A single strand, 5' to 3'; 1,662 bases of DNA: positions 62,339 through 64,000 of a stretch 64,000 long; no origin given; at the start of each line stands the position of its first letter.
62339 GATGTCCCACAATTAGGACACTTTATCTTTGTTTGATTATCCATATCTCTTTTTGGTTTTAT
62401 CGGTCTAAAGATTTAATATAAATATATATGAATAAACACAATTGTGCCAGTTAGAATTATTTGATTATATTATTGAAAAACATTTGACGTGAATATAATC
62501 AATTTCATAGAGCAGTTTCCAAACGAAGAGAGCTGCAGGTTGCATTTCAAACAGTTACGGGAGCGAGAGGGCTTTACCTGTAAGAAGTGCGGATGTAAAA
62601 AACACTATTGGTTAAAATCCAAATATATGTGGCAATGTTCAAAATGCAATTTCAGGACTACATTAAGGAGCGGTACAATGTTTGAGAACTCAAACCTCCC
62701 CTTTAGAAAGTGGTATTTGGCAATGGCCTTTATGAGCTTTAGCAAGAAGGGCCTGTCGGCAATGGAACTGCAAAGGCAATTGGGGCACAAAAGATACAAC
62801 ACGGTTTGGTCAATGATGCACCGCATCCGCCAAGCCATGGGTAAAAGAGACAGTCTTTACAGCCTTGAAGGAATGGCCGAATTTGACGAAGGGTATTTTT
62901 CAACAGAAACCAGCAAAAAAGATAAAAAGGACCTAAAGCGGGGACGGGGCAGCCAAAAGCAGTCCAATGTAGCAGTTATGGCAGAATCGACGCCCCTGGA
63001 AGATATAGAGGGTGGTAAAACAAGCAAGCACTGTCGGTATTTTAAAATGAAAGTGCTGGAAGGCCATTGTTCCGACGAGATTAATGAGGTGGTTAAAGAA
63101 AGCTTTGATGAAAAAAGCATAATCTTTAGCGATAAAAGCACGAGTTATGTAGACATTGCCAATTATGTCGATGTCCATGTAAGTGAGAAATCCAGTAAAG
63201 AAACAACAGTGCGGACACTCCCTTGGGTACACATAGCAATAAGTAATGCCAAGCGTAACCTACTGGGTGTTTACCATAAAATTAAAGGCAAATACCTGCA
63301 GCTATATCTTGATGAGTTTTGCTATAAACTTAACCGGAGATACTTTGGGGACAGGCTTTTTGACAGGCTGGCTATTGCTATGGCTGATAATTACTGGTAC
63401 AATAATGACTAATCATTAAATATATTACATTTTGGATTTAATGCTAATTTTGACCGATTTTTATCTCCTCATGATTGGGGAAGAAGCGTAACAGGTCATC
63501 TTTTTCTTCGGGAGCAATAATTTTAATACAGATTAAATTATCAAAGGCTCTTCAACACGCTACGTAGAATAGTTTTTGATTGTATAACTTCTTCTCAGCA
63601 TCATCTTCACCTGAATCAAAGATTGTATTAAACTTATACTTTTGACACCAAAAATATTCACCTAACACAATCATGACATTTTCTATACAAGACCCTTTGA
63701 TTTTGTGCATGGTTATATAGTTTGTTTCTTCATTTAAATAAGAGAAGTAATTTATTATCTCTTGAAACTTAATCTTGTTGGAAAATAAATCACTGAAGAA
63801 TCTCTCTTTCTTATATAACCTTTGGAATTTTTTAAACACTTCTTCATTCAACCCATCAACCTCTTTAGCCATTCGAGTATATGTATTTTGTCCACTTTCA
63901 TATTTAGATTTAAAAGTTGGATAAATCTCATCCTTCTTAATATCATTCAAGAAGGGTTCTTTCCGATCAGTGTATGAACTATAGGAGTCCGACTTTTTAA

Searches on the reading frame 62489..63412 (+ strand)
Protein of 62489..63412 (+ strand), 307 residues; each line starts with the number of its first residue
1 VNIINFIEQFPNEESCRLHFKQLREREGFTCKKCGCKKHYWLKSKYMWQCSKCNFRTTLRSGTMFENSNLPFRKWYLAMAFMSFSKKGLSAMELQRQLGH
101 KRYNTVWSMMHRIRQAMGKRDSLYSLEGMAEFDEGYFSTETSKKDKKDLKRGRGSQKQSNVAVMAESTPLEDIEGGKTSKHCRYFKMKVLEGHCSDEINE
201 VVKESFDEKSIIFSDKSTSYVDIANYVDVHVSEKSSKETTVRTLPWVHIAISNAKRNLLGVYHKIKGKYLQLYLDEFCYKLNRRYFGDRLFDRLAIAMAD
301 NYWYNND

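Call 4: search_protein_families(library=pfam, proteins=[window:62489-63412:+], max_evalue=0.01)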
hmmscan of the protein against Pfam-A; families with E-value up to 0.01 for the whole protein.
window:62489-63412:+ (307 aa): 2 families
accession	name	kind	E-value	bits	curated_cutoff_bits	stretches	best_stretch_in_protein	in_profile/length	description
PF12762.13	DDE_Tnp_IS1595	-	1.9e-23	83.6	27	1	126-282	2-153/153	ISXO2-like transposase domain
PF12760.12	Zn_ribbon_IS1595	-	1.4e-06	28.5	25.4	1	11-54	1-44/46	Transposase zinc-ribbon domain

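Call 5: search_protein_families(library=padloc, proteins=[window:62489-63412:+], max_evalue=0.01)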
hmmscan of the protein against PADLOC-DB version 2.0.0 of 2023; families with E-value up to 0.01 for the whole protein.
window:62489-63412:+ (307 aa): 0 families

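Call 6: search_protein_families(library=ncbifam, proteins=[window:62489-63412:+], max_evalue=0.01)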
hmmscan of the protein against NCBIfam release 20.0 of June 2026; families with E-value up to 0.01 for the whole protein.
window:62489-63412:+ (307 aa): 1 family
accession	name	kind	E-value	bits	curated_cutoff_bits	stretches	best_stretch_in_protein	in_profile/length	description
NF033547.1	transpos_IS1595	equivalog_domain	2e-62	210.8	75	1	67-284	1-215/215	IS1595 family transposase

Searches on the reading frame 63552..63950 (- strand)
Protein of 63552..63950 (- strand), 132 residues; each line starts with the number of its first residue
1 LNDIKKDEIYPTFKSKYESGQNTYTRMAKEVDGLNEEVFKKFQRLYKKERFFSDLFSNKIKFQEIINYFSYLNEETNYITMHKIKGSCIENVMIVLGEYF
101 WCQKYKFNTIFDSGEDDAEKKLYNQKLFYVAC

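Call 4: search_protein_families(library=pfam, proteins=[window:63552-63950:-], max_evalue=0.01)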
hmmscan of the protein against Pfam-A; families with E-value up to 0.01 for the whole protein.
window:63552-63950:- (132 aa): 0 families

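Call 5: search_protein_families(library=padloc, proteins=[window:63552-63950:-], max_evalue=0.01)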
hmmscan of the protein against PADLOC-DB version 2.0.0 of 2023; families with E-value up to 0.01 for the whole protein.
window:63552-63950:- (132 aa): 10 families
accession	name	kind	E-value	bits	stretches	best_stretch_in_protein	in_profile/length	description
PDLC00125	GajB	-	2.5e-48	163.3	1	1-132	504-634/669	UrvD helicase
PDLC00135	GajB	-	1.2e-17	62.1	1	41-132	478-568/603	UrvD helicase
PDLC00115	GajB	-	3.5e-14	50.4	1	42-132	413-501/537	UrvD helicase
PDLC00113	GajB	-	1.4e-11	41.6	1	26-132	429-541/579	UrvD helicase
PDLC00128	GajB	-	1.7e-07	28.3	1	9-132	522-650/685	UrvD helicase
PDLC00137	GajB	-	1.7e-06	25.1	1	32-132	545-652/679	UrvD helicase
PDLC00143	GajB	-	3.2e-06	24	1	49-112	500-562/632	UrvD helicase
PDLC00111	GajB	-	4.9e-06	23.5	1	59-112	502-556/625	UrvD helicase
PDLC00119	GajB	-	1.8e-05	21.9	1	52-132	461-532/565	UrvD helicase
PDLC00107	GajB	-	0.00021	18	1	8-131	413-544/587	UrvD helicase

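Call 6: search_protein_families(library=ncbifam, proteins=[window:63552-63950:-], max_evalue=0.01)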
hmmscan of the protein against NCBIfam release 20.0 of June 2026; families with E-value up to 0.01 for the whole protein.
window:63552-63950:- (132 aa): 0 families
